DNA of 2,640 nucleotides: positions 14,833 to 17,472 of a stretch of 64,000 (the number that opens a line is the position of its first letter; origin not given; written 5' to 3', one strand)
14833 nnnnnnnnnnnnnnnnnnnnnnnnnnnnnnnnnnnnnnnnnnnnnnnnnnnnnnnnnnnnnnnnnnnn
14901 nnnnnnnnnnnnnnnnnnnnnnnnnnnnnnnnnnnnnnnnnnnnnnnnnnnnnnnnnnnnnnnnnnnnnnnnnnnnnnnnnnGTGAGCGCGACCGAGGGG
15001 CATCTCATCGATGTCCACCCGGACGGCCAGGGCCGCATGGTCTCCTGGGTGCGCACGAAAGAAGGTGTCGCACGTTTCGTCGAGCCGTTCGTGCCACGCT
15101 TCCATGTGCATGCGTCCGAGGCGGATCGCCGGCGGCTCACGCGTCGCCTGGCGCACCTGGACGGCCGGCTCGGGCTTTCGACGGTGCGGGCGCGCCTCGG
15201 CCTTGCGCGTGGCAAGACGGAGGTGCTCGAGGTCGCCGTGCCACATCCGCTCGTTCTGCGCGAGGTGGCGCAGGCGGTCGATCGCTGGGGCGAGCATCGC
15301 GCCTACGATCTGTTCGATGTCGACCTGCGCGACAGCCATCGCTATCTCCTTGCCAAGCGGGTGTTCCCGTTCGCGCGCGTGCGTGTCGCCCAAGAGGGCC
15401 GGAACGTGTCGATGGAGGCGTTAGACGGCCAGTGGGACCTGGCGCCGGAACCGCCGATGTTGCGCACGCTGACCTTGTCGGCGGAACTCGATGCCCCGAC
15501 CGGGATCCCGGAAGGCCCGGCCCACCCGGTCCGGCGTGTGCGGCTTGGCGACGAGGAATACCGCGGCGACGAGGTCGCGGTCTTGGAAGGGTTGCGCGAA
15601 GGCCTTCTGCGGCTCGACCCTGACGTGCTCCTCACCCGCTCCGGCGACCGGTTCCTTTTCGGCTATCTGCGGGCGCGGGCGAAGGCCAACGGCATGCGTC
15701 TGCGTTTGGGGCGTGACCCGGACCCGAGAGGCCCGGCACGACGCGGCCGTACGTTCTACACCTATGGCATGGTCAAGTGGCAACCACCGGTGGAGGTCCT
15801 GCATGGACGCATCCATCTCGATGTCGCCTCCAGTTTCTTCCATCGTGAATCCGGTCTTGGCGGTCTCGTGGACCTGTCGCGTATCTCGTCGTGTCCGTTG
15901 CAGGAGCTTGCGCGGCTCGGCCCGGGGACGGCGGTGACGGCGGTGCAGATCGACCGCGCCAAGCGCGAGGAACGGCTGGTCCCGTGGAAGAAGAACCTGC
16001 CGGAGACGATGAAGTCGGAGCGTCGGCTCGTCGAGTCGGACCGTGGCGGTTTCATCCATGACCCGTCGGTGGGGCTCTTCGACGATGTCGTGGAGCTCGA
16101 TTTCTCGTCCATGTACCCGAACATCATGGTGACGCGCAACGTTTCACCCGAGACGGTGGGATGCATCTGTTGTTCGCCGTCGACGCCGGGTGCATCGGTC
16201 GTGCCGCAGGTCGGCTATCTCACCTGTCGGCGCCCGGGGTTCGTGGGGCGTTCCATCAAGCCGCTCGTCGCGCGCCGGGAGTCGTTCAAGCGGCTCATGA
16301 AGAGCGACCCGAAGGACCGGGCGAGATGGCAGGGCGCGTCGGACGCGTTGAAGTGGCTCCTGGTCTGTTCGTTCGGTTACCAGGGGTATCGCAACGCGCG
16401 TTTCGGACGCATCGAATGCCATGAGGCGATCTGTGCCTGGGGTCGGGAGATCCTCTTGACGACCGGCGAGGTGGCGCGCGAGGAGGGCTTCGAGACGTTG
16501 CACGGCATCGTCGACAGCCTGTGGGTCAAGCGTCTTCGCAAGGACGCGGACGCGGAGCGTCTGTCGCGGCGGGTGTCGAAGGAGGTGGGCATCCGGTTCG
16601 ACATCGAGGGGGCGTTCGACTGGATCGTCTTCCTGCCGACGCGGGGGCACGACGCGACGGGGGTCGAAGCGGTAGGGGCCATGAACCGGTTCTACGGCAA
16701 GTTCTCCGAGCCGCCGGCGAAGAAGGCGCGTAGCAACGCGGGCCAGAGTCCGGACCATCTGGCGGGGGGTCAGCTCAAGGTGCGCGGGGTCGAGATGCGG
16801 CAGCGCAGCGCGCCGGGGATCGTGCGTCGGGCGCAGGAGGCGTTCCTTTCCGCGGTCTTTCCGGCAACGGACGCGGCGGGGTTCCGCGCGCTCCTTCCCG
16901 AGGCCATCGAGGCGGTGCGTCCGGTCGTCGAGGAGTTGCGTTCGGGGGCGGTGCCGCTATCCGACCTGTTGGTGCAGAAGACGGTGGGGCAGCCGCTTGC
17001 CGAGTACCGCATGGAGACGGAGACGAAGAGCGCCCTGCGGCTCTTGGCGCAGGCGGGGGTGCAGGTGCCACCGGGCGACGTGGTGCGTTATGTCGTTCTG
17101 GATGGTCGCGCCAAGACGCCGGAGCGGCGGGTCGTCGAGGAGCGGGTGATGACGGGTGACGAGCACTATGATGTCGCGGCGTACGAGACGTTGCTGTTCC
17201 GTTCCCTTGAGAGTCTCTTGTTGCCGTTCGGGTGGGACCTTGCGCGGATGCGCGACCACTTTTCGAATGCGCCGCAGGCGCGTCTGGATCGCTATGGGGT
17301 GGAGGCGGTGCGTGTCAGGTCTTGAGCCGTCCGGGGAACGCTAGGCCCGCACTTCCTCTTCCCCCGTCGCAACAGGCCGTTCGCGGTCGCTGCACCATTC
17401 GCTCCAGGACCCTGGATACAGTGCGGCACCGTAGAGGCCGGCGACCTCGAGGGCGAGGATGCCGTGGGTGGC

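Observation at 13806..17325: Three-gene translationally coupled cassette ending in a family-B DNA polymerase paralog with degenerate catalytic motifs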

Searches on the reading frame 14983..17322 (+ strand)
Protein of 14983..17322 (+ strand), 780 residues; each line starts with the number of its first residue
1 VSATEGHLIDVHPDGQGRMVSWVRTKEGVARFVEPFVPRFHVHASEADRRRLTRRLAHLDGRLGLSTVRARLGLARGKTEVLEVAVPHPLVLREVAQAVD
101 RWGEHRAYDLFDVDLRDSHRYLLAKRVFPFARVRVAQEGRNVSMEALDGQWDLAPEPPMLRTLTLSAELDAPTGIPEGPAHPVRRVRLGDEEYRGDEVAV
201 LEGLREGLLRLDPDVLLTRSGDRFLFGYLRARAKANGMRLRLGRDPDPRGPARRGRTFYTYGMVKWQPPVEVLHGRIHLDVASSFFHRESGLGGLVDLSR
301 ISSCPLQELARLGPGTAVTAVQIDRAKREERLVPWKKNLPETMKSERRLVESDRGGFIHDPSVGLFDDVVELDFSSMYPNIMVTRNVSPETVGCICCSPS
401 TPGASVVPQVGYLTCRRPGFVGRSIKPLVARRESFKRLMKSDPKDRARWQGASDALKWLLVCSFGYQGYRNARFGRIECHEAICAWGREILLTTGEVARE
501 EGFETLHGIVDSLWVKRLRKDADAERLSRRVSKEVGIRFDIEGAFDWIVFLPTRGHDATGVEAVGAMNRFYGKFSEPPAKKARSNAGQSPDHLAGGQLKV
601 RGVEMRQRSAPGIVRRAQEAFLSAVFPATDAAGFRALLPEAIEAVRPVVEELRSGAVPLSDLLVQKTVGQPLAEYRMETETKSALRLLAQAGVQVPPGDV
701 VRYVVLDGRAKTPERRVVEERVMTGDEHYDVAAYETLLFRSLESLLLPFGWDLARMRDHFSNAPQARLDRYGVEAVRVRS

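Call 6: search_protein_families(library=pfam, proteins=[window:14983-17322:+], max_evalue=1)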
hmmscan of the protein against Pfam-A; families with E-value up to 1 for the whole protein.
window:14983-17322:+ (780 aa): 2 families
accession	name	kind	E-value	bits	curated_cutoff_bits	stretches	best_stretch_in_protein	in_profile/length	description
PF00136.26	DNA_pol_B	-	3.5e-23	82.6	23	2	331-501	28-202/453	DNA polymerase family B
PF03104.25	DNA_pol_B_exo1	-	0.073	12.9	23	1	196-257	142-203/242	DNA polymerase family B, exonuclease domain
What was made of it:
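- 14983..17325 (+): PolB2: family-B DNA polymerase of the PolB2/Dpo2 group, 780 aa, GTG start. Pfam PF00136 at 3.5e-23 (call 6).
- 15643..15660 (+): Degenerate Exo II (GDRFLF; the catalytic Asp is replaced by Leu). The Pfam exonuclease domain scores only E 0.073 (call 6).
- On PolB2 (Dpo2-type family-B polymerase): PF00136 at 3.5e-23 (call 6).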

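Call 7: search_protein_families(library=ncbifam, proteins=[window:14983-17322:+], max_evalue=1)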
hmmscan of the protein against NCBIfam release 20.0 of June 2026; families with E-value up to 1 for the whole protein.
window:14983-17322:+ (780 aa): 9 families
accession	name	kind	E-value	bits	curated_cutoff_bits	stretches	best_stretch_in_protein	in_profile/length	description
NF004418.0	PRK05761.1-4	subfamily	1.9e-123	413.1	692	1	15-771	9-715/717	type B DNA-directed DNA polymerase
NF004416.0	PRK05761.1-2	equivalog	4.8e-108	362.3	516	1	19-750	13-650/665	type B DNA-directed DNA polymerase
NF004417.0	PRK05761.1-3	equivalog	3.3e-33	114.7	780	2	295-551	423-683/858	DNA-directed DNA polymerase I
TIGR00592.1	pol2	superfamily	9.7e-27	93.4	239.95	2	354-536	801-980/1176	DNA polymerase (pol2)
NF004419.0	PRK05761.1-5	equivalog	3e-26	91.7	1285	2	295-550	490-751/932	DNA-directed DNA polymerase I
NF004415.0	PRK05761.1-1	equivalog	1.8e-19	69.1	1289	2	293-550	430-695/883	DNA-directed DNA polymerase I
NF004421.0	PRK05762.1-2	equivalog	1.5e-18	66.5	570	2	353-536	411-585/795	DNA polymerase II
NF004422.0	PRK05762.1-4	equivalog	1.2e-14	53.6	1103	1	351-535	401-577/789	DNA polymerase II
NF004420.0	PRK05762.1-1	equivalog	2.1e-10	39.9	1435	1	353-535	399-573/783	DNA polymerase II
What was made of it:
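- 14983..17325 (+): NCBIfam NF004418 at 1.9e-123 over the full length, below its cutoff (call 7).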

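Call 16: find_homologous_proteins(query=window:14983-17322:+)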
Query window:14983-17322:+ (780 aa): 1219 proteins with E <= 0.001 among 8000 candidates; the best 120 are listed.
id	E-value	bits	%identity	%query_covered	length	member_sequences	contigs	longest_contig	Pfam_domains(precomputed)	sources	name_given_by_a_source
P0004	0.0e+0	1771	100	100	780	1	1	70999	PF00136.27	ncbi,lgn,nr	ncbi:MAG: hypothetical protein KY455_04475 [Euryarchaeota archaeon]|nr:hypothetical protein [Euryarc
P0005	0.0e+0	1093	63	99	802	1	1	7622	PF00136.27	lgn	-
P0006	0.0e+0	1092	62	99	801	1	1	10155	PF00136.27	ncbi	-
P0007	0.0e+0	1059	60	99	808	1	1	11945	PF00136.27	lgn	-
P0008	0.0e+0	1054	60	99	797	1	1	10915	PF00136.27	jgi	jgi:DNA polymerase elongation subunit (family B)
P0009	2.1e-261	887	57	98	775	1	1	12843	PF00136.27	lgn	-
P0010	1.3e-256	872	55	98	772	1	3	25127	PF00136.27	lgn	-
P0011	2.5e-247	841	54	98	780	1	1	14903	PF00136.27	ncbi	-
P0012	1.2e-246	839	54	98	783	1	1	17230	PF00136.27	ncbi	-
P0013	1.8e-246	838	52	98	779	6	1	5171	PF00136.27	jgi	jgi:DNA polymerase elongation subunit (family B)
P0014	3.3e-245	834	53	99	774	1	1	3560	PF00136.27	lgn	-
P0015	1.0e-242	826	56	90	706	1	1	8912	PF00136.27,PF03104.26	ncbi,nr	ncbi:MAG: hypothetical protein LC624_01230, partial [Halobacteriales archaeon]|nr:hypothetical prote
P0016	2.5e-242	824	53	98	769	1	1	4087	PF00136.27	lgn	-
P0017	5.9e-242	823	53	98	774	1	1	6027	PF00136.27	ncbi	-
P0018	2.1e-236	805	53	99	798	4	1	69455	PF00136.27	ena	-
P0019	3.1e-225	768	48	98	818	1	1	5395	PF00136.27,PF03104.26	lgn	-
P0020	4.5e-224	764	49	98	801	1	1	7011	PF00136.27,PF03104.26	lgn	-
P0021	2.1e-223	762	49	97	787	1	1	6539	PF00136.27,PF03104.26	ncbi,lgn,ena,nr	ncbi:MAG TPA: DNA polymerase domain-containing protein [Candidatus Thermoplasmatota archaeon]|nr:DNA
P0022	2.7e-223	761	49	97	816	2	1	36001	PF00136.27,PF03104.26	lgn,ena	-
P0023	3.1e-223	761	54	88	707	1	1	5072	PF00136.27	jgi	jgi:DNA polymerase elongation subunit (family B)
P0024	1.7e-222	759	49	98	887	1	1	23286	PF00136.27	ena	-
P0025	3.5e-222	758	50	99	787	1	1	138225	PF00136.27,PF03104.26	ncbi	-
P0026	1.1e-221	756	51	98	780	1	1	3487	PF00136.27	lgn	-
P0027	1.8e-221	755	48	99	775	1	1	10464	PF00136.27,PF03104.26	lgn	-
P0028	6.8e-221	754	50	95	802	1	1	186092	PF00136.27,PF03104.26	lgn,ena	-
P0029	1.7e-220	752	49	97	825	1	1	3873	PF00136.27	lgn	-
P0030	4.0e-219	748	50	96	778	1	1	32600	PF00136.27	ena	-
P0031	4.2e-217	741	47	98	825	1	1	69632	PF00136.27,PF03104.26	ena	-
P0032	1.5e-215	736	47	98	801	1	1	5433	PF00136.27,PF03104.26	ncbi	-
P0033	2.2e-213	729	49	98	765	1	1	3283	PF00136.27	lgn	-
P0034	8.2e-211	720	49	98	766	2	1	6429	PF00136.27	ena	-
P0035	2.5e-207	709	49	98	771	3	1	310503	PF00136.27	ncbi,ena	-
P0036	1.3e-205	703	49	98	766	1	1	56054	PF00136.27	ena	-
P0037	2.5e-205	702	48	98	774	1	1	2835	PF00136.27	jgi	jgi:DNA polymerase-2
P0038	4.4e-205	701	48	98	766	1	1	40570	PF00136.27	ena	-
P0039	1.2e-203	696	48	96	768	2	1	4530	PF00136.27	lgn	-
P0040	2.2e-202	692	49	97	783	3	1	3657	PF00136.27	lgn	-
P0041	3.2e-202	692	49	98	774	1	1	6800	PF00136.27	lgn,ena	-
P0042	3.5e-202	692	49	96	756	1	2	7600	PF00136.27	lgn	-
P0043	2.7e-198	679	48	95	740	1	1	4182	PF00136.27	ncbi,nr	ncbi:MAG TPA: DNA polymerase domain-containing protein, partial [Candidatus Thermoplasmatota archaeo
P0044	1.5e-194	666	46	97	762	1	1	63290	PF00136.27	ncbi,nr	ncbi:MAG TPA: DNA polymerase domain-containing protein [Candidatus Thermoplasmatota archaeon]|nr:DNA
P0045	8.7e-194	664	48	94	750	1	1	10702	PF00136.27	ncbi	ncbi:MAG: DNA polymerase domain-containing protein [Thermoplasmatota archaeon]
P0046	1.1e-188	647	45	98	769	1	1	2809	PF00136.27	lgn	-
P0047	3.6e-184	632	48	87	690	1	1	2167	PF00136.27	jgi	jgi:DNA polymerase elongation subunit (family B)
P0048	1.1e-180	621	44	98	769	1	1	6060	PF00136.27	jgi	jgi:DNA polymerase elongation subunit (family B)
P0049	1.4e-177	610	43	97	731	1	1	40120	PF00136.27,PF03104.26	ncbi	-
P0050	2.4e-175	603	52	73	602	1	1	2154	PF00136.27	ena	-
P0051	1.2e-174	601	43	97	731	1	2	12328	PF00136.27,PF03104.26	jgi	jgi:DNA polymerase elongation subunit (family B)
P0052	1.7e-174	600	42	97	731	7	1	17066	PF00136.27,PF03104.26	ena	-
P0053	4.1e-174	599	45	96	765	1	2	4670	PF00136.27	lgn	-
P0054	2.2e-173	596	42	97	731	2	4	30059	PF00136.27,PF03104.26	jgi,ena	jgi:DNA polymerase elongation subunit (family B)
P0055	8.2e-172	591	40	62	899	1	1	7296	PF00136.27,PF03104.26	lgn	-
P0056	5.0e-171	589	42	98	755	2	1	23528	PF00136.27,PF03104.26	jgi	-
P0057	5.1e-171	589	54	68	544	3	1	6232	PF00136.27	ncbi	ncbi:MAG: DNA polymerase domain-containing protein, partial [Candidatus Thermoplasmatota archaeon]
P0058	5.2e-171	589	44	59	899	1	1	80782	PF00136.27,PF03104.26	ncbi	-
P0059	2.0e-170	587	42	59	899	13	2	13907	PF00136.27,PF03104.26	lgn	-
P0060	1.4e-169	584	40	59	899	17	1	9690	PF00136.27,PF03104.26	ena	-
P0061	3.3e-169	583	41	59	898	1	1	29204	PF00136.27,PF03104.26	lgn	-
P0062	3.9e-169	582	40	97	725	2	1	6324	PF00136.27,PF03104.26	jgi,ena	-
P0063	2.1e-168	580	41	59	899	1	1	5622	PF00136.27,PF03104.26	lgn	-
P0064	3.4e-168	579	40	97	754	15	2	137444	PF00136.27,PF03104.26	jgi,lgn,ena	jgi:DNA polymerase elongation subunit (family B)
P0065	3.6e-168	579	41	96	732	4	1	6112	PF00136.27,PF03104.26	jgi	-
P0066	6.3e-168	578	39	65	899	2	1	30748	PF00136.27,PF03104.26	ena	-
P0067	6.6e-168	578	41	59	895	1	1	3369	PF00136.27,PF03104.26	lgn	-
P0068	1.0e-167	578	40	62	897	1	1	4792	PF00136.27,PF03104.26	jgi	jgi:DNA polymerase elongation subunit (family B)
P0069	1.4e-167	577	41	59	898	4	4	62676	PF00136.27,PF03104.26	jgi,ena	-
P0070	2.3e-167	577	40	62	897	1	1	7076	PF00136.27,PF03104.26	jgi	jgi:DNA polymerase elongation subunit (family B)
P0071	2.5e-167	576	41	59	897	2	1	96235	PF00136.27,PF03104.26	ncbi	-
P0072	4.0e-167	576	40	62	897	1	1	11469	PF00136.27,PF03104.26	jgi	jgi:DNA polymerase elongation subunit (family B)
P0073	5.0e-167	575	41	59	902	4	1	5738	PF00136.27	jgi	jgi:DNA polymerase elongation subunit (family B)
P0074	8.0e-167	575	42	59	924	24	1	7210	PF00136.27,PF03104.26,PF14890.12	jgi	jgi:DNA polymerase elongation subunit (family B)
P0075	9.9e-167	574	39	64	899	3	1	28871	PF00136.27,PF03104.26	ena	-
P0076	1.6e-166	574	41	59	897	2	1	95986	PF00136.27,PF03104.26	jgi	-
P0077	2.1e-166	573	42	59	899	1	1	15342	PF00136.27,PF03104.26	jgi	-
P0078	3.1e-166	573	40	62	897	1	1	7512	PF00136.27,PF03104.26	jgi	jgi:DNA polymerase elongation subunit (family B)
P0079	4.3e-166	572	40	59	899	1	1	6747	PF00136.27,PF03104.26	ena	-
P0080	4.4e-166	572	42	97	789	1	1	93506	PF00136.27,PF03104.26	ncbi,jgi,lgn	ncbi:MAG TPA: DNA polymerase domain-containing protein [Methanomassiliicoccales archaeon]|jgi:DNA po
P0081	5.4e-166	572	41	59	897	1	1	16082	PF00136.27,PF03104.26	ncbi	-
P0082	6.6e-166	572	40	59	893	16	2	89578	PF00136.27,PF03104.26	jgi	jgi:DNA polymerase elongation subunit (family B)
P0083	8.6e-166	571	41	59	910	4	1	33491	PF00136.27,PF03104.26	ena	-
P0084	9.0e-166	571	40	98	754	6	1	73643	PF00136.27,PF03104.26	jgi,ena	-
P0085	1.0e-165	571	41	97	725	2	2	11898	PF00136.27,PF03104.26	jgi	jgi:DNA polymerase-2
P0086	1.0e-165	571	42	96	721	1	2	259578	PF00136.27,PF03104.26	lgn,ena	-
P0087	1.0e-165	571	41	59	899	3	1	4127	PF00136.27,PF03104.26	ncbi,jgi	jgi:DNA polymerase elongation subunit (family B)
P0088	1.0e-165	571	40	60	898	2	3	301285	PF00136.27,PF03104.26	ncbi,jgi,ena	ncbi:MAG TPA: DNA polymerase domain-containing protein [Thermoplasmata archaeon]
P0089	1.2e-165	571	41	59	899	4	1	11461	PF00136.27,PF03104.26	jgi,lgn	-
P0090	1.7e-165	570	39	64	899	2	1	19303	PF00136.27,PF03104.26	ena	-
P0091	2.2e-165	570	40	59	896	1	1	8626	PF00136.27,PF03104.26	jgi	jgi:DNA polymerase elongation subunit (family B)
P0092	2.8e-165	570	41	59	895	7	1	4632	PF00136.27,PF03104.26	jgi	jgi:DNA polymerase elongation subunit (family B)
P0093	3.0e-165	570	40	59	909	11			PF00136.27,PF03104.26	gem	-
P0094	3.3e-165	569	40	97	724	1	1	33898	PF00136.27,PF03104.26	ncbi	-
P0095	3.8e-165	569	42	96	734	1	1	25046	PF00136.27,PF03104.26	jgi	jgi:DNA polymerase elongation subunit (family B)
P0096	3.8e-165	569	40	97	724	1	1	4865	PF00136.27,PF03104.26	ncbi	-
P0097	4.3e-165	569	41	59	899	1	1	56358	PF00136.27,PF03104.26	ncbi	-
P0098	5.0e-165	569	41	59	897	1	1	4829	PF00136.27,PF03104.26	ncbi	-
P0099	5.5e-165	569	40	98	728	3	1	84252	PF00136.27,PF03104.26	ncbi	-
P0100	5.6e-165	569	41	59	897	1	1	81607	PF00136.27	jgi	-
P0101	7.0e-165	568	40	60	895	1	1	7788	PF00136.27,PF03104.26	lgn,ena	-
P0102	8.9e-165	568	42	97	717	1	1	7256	PF00136.27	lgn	-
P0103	9.0e-165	568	39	60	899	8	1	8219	PF00136.27,PF03104.26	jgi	jgi:DNA polymerase elongation subunit (family B)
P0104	1.2e-164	568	40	59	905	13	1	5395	PF00136.27,PF03104.26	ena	-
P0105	1.4e-164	567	41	59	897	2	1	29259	PF00136.27,PF03104.26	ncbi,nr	ncbi:MAG: hypothetical protein JW880_00865 [Candidatus Thermoplasmatota archaeon]|nr:hypothetical pr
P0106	1.4e-164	567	42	59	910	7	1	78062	PF00136.27,PF03104.26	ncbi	ncbi:MAG: DNA polymerase domain-containing protein [Thermoplasmata archaeon]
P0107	1.4e-164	567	39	97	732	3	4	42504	PF00136.27,PF03104.26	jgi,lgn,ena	-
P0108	1.5e-164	567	42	59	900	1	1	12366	PF00136.27,PF03104.26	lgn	-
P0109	1.5e-164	567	37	62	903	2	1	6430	PF00136.27,PF03104.26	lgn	-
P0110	1.9e-164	567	40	59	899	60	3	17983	PF00136.27,PF03104.26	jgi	jgi:DNA polymerase elongation subunit (family B)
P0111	2.7e-164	566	41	59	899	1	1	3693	PF00136.27,PF03104.26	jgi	jgi:DNA polymerase elongation subunit (family B)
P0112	4.1e-164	566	41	60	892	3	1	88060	PF00136.27,PF03104.26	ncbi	-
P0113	4.4e-164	566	40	59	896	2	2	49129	PF00136.27,PF03104.26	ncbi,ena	-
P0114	5.3e-164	565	41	97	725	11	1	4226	PF00136.27,PF03104.26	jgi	-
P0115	8.3e-164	565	43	59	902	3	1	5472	PF00136.27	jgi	jgi:DNA polymerase elongation subunit (family B)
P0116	1.4e-163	564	41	98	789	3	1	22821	PF00136.27,PF03104.26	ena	-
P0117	1.4e-163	564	39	65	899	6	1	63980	PF00136.27,PF03104.26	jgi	jgi:DNA polymerase elongation subunit (family B)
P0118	1.8e-163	564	41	59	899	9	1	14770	PF00136.27,PF03104.26,PF14890.12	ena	-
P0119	3.0e-163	563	41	63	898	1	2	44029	PF00136.27,PF03104.26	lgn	-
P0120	3.5e-163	563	41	59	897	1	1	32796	PF00136.27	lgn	-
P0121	3.6e-163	563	41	59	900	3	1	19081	PF00136.27,PF03104.26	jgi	-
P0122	4.3e-163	562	40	97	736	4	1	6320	PF00136.27,PF03104.26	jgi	-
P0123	7.1e-163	562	41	60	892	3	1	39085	PF00136.27,PF03104.26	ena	-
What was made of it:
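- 14983..17325 (+): There are 1219 homologs (call 16).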
